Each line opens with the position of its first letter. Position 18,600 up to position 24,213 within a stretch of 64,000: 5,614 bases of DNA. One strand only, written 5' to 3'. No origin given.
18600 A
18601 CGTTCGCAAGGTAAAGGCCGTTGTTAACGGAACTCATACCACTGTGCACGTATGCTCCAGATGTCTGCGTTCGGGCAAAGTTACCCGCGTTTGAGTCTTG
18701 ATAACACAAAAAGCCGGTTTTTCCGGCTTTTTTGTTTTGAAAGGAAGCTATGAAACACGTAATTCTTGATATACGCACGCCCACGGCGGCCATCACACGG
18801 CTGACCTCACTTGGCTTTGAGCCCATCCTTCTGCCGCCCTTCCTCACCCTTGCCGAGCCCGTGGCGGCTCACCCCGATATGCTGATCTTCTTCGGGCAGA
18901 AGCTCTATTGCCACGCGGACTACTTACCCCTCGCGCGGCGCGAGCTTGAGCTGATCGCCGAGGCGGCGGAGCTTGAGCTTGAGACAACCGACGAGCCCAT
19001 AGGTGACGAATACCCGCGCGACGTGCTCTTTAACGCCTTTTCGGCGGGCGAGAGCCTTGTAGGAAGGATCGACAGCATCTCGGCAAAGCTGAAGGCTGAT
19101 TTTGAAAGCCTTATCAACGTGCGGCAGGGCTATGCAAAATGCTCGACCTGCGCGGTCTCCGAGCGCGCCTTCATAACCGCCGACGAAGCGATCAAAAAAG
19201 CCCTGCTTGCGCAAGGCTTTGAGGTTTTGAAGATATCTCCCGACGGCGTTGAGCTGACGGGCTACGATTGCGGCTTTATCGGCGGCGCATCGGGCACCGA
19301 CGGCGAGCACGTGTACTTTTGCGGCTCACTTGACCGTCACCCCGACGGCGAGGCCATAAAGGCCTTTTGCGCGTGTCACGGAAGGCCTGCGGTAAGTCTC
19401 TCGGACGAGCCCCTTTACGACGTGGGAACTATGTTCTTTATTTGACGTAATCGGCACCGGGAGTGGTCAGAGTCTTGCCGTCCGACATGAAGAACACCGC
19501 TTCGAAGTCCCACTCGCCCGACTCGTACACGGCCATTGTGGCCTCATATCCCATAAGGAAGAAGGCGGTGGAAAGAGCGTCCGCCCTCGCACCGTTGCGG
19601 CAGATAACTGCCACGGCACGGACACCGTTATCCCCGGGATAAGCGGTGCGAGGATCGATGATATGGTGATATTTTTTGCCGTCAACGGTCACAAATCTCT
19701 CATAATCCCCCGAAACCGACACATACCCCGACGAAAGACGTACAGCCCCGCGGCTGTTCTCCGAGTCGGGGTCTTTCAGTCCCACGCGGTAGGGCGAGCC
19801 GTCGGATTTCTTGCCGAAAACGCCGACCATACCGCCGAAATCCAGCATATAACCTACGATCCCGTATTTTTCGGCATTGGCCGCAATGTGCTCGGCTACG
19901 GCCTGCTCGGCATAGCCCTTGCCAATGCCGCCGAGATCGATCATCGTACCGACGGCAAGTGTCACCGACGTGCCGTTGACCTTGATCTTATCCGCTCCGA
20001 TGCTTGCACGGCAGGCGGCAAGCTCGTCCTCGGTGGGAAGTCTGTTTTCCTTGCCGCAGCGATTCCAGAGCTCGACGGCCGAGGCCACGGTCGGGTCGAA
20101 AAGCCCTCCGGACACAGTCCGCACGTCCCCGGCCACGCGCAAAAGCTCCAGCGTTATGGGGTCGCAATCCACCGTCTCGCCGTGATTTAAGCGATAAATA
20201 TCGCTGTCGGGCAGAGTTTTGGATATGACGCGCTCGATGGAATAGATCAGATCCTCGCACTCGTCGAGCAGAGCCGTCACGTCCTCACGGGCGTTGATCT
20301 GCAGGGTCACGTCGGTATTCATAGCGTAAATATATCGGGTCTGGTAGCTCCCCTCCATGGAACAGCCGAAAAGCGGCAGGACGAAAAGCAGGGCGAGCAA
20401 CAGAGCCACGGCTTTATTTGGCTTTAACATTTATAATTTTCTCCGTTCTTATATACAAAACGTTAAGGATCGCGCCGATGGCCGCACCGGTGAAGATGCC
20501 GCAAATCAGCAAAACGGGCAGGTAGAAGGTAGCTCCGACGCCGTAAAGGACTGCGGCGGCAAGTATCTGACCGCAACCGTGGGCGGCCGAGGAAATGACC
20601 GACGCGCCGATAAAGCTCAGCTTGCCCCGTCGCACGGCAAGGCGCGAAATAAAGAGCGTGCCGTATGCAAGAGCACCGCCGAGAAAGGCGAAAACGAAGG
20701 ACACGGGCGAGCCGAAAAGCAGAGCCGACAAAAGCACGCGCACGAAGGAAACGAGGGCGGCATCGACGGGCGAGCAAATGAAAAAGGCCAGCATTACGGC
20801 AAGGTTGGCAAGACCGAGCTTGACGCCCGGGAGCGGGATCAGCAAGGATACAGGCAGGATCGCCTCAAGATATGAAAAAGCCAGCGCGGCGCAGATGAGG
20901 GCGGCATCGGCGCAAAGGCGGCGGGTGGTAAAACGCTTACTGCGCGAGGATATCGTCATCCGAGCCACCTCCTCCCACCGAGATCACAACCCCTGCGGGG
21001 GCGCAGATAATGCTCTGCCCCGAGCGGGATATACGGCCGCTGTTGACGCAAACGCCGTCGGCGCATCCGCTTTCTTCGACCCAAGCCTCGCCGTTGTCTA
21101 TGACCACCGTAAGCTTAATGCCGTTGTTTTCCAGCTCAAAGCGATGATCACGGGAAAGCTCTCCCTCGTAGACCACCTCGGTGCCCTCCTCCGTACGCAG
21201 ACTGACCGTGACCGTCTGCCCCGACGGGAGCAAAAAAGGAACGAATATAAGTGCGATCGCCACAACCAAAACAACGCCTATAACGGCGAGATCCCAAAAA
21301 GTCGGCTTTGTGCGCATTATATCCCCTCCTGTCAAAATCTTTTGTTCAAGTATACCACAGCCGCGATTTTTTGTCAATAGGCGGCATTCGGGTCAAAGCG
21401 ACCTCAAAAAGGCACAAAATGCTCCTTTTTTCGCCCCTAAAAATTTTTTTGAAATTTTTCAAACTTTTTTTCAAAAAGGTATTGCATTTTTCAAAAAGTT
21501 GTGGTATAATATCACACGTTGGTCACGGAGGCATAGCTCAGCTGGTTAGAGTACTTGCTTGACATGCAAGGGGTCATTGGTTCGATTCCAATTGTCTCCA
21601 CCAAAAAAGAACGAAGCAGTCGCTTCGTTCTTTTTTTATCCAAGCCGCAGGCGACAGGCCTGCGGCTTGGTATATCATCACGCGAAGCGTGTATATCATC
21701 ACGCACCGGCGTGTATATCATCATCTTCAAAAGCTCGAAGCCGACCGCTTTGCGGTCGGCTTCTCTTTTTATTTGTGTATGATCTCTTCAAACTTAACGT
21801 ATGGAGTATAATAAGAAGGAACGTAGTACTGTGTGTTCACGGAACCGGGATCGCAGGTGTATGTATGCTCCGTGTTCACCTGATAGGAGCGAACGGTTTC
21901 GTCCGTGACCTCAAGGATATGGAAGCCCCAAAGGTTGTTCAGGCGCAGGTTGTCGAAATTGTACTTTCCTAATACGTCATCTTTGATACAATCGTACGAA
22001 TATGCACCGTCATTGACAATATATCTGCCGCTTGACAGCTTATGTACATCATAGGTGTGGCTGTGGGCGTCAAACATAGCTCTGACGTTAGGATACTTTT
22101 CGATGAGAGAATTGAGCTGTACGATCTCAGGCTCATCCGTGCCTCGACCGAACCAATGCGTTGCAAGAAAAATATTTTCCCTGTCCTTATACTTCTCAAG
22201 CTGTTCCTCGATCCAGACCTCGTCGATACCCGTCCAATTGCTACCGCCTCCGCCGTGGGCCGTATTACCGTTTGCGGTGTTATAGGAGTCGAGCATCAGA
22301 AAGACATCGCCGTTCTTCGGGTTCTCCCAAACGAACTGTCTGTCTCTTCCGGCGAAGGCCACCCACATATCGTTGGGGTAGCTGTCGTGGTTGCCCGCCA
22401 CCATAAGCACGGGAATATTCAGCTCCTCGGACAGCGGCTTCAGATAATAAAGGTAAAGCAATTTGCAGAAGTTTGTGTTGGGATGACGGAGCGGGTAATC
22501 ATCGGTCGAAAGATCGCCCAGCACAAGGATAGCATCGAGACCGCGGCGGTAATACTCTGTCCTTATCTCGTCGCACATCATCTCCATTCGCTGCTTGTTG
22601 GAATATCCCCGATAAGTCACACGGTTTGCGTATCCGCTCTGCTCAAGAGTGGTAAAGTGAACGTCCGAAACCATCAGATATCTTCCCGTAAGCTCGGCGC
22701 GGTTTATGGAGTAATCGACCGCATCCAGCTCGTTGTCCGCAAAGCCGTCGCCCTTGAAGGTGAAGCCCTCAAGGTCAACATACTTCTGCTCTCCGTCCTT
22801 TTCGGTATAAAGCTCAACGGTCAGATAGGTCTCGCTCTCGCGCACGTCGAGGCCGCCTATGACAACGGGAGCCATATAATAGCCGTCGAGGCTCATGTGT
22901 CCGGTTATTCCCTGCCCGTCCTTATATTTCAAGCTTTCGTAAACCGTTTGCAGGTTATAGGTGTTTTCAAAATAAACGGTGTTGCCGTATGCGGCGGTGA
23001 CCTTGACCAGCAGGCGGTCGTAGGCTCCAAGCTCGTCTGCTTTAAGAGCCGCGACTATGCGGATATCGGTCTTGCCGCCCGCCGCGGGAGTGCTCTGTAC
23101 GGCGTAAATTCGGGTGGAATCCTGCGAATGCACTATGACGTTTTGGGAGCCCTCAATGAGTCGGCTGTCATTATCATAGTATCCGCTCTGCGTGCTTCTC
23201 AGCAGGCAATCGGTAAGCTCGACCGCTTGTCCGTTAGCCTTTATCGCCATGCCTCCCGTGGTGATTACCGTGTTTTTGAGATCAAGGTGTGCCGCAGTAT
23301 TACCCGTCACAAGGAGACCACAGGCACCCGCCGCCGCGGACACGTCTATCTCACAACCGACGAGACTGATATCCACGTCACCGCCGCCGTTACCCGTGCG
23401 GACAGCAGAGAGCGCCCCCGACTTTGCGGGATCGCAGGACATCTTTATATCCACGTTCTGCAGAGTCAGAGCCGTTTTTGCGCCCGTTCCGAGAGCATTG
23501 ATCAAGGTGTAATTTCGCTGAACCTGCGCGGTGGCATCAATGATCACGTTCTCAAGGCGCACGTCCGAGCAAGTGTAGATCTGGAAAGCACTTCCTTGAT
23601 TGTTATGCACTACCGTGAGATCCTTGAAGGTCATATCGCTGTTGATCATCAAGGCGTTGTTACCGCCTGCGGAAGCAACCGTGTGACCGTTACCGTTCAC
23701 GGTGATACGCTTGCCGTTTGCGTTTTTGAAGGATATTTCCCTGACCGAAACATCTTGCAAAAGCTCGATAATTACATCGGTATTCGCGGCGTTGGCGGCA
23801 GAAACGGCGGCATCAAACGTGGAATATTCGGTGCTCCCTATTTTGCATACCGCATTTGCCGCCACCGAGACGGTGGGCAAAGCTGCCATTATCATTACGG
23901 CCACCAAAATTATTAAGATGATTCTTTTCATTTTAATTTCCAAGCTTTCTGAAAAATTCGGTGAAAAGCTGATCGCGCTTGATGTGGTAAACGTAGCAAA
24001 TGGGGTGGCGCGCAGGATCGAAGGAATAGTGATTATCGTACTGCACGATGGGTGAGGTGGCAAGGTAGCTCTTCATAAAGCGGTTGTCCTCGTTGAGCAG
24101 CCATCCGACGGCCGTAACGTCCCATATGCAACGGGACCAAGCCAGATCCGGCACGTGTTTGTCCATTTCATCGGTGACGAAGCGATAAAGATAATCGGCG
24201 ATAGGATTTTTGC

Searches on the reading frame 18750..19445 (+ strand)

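Call 88: search_protein_families(library=pfam, proteins=[window:18750-19445:+], max_evalue=0.0001)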
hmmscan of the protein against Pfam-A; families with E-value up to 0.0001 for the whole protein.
window:18750-19445:+ (231 aa): 1 family
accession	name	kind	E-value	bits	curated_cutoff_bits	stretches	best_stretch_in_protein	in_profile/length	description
PF21778.2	DUF6873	-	1e-53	182.5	27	1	6-229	2-228/228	Family of unknown function (DUF6873)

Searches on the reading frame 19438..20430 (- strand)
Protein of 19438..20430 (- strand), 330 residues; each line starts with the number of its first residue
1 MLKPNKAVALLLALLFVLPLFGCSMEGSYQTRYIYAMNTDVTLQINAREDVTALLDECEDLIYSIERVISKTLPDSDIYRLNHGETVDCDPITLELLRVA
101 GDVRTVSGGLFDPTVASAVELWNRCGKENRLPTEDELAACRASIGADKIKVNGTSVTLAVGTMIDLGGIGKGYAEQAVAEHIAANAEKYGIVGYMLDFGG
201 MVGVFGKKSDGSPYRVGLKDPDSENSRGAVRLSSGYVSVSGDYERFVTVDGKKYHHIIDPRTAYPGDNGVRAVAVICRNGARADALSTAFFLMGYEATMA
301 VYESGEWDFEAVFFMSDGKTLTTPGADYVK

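Call 88: search_protein_families(library=pfam, proteins=[window:19438-20430:-], max_evalue=0.0001)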
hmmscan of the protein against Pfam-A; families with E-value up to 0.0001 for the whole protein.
window:19438-20430:- (330 aa): 1 family
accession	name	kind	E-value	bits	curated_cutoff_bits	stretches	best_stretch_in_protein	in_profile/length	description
PF02424.20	ApbE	-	3.9e-68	230.3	25.6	1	37-313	1-266/266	ApbE family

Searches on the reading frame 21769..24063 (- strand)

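Call 88: search_protein_families(library=pfam, proteins=[window:21769-24063:-], max_evalue=0.0001)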
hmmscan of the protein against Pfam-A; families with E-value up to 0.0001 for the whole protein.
window:21769-24063:- (764 aa): 1 family
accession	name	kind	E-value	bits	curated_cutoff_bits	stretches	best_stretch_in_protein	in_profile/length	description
PF00149.33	Metallophos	-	2.5e-11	44.8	21.5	1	461-671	2-191/191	Calcineurin-like phosphoesterase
